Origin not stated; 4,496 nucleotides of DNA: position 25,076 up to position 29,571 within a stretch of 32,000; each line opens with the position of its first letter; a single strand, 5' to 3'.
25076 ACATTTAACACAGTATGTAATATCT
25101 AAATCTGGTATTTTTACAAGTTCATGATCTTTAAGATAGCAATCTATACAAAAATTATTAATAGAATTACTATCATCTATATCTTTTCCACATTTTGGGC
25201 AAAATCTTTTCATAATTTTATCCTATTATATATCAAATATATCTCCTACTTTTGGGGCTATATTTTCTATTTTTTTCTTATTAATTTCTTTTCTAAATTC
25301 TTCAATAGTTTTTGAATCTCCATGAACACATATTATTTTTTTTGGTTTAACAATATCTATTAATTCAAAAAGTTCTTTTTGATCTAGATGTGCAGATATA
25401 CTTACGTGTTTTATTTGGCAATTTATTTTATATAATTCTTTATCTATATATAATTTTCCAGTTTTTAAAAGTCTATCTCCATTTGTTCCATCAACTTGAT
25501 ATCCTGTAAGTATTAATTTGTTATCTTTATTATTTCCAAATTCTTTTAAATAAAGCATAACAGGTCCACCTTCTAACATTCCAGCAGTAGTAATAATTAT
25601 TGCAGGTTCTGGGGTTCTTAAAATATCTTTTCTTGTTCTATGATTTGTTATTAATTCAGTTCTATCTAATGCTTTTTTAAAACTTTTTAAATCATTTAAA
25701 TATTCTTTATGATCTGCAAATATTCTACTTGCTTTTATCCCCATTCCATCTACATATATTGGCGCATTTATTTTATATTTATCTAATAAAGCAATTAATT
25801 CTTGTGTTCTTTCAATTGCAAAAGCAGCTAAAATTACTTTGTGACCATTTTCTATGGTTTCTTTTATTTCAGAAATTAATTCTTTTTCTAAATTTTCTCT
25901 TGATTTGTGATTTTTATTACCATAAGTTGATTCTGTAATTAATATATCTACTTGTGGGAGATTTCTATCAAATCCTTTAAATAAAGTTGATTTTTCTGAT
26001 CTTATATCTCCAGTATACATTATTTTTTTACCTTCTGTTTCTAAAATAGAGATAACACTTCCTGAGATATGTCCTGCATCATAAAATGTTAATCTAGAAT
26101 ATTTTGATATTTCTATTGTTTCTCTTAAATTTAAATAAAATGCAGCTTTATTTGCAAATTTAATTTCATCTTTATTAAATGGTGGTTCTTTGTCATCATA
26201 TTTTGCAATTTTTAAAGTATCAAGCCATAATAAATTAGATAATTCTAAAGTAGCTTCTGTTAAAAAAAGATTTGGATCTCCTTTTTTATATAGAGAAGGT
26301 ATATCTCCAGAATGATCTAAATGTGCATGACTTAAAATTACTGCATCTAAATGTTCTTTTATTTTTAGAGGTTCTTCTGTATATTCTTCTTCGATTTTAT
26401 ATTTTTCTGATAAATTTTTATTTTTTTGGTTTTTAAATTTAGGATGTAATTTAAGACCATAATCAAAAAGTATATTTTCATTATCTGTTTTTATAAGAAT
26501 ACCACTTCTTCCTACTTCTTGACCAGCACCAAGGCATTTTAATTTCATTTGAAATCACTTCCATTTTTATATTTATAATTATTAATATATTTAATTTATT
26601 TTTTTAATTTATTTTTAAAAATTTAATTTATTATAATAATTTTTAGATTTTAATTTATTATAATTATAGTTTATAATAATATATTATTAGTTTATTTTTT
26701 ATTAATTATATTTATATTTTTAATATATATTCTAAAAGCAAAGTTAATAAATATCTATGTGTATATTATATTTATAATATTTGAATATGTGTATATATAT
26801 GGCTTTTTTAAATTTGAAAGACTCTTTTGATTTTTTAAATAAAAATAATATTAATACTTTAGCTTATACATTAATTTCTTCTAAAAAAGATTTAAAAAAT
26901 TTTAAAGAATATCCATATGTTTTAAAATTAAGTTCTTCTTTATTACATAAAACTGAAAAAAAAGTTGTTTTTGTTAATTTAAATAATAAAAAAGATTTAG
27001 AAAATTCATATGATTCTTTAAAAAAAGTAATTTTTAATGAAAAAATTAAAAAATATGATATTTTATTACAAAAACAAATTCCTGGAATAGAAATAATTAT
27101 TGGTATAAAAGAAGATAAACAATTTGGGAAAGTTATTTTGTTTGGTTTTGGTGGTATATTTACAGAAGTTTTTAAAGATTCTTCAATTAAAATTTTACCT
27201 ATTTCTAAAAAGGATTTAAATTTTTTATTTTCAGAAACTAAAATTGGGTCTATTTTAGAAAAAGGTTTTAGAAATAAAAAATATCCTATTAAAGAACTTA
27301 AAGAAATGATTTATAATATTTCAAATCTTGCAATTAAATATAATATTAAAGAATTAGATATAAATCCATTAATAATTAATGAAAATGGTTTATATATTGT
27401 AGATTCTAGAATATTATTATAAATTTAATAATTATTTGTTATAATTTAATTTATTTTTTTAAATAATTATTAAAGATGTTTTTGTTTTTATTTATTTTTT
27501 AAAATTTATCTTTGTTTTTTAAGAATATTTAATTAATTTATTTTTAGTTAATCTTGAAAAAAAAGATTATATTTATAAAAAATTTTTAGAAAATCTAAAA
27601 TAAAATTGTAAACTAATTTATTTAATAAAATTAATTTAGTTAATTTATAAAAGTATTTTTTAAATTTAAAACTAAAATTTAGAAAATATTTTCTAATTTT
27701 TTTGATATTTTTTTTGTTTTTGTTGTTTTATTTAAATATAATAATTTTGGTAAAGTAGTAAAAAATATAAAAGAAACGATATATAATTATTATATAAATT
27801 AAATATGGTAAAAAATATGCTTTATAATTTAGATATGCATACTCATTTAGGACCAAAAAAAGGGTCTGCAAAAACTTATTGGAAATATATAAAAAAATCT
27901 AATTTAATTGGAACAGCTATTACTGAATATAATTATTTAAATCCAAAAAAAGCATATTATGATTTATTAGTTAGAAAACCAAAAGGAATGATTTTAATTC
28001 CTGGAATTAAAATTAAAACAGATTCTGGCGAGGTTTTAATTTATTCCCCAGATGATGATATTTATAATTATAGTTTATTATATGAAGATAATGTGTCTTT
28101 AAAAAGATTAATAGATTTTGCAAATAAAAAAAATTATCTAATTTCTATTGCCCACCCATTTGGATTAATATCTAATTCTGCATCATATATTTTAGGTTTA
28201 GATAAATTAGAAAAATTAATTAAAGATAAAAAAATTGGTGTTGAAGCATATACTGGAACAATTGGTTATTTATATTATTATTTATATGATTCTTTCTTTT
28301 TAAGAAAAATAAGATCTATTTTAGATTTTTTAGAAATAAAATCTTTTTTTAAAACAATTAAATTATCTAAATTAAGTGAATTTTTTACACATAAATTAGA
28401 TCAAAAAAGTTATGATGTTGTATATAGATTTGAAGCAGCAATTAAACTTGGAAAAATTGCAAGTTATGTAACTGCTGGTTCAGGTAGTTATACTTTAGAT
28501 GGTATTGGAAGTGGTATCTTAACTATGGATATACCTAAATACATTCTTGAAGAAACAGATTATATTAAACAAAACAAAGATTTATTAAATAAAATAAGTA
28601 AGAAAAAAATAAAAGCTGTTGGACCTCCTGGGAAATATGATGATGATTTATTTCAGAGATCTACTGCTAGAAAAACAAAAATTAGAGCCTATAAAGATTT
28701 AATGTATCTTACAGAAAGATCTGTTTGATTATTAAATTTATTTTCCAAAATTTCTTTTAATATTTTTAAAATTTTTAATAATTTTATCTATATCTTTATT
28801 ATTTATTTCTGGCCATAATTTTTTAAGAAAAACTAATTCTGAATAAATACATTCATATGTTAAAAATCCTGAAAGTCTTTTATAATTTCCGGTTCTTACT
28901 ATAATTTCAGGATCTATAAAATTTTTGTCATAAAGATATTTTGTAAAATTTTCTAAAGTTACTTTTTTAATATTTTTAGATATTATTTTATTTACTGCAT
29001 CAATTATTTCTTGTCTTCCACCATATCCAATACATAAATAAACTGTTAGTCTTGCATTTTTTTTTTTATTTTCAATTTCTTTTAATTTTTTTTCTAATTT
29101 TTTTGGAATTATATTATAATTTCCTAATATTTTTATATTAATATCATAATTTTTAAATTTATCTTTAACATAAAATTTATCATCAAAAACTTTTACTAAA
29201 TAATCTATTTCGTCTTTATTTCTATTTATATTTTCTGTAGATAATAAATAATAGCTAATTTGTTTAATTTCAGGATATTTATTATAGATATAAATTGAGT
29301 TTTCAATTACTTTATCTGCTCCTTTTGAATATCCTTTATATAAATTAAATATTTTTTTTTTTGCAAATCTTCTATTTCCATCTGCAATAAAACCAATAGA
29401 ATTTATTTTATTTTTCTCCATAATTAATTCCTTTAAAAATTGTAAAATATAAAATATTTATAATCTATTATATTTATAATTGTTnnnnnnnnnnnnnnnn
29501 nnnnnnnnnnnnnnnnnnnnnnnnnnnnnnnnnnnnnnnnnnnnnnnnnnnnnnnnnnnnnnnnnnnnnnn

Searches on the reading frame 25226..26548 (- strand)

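Call 33: search_protein_families(library=pfam, proteins=[window:25226-26548:-], max_evalue=0.01)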
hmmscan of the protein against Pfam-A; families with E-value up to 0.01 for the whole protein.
window:25226-26548:- (440 aa): 6 families
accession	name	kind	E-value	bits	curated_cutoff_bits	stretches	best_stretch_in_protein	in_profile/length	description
PF10996.14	Beta-Casp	-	9.1e-24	84.7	27.7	1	248-360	1-120/120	Beta-Casp domain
PF07521.17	RMMBL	-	1.1e-14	54.6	21.6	1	373-432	2-63/63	Zn-dependent metallo-hydrolase RNA specificity domain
PF12706.13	Lactamase_B_2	-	1.9e-09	37.8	27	1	60-211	21-168/200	Beta-lactamase superfamily domain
PF00753.33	Lactamase_B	-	2.3e-09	37.9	22.7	1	18-193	10-161/196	Metallo-beta-lactamase superfamily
PF16661.11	Lactamase_B_6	-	1.3e-06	28.4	27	1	54-193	23-173/193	Metallo-beta-lactamase superfamily domain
PF13483.12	Lactamase_B_3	-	0.0001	22.7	24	1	12-110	5-58/160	Beta-lactamase superfamily domain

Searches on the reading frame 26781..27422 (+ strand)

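Call 33: search_protein_families(library=pfam, proteins=[window:26781-27422:+], max_evalue=0.01)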
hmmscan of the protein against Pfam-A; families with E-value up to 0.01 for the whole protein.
window:26781-27422:+ (213 aa): 1 family
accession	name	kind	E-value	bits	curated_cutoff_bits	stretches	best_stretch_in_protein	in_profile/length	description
PF13549.11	ATP-grasp_5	-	1.9e-41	142.3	27.6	1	10-212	10-220/221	ATP-grasp domain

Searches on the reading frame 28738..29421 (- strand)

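Call 33: search_protein_families(library=pfam, proteins=[window:28738-29421:-], max_evalue=0.01)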
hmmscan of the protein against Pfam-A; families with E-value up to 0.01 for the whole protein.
window:28738-29421:- (227 aa): 1 family
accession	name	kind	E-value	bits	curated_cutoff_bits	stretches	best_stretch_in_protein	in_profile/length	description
PF01255.24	Prenyltransf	-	3.2e-56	190.8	27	1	12-226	1-219/219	Putative undecaprenyl diphosphate synthase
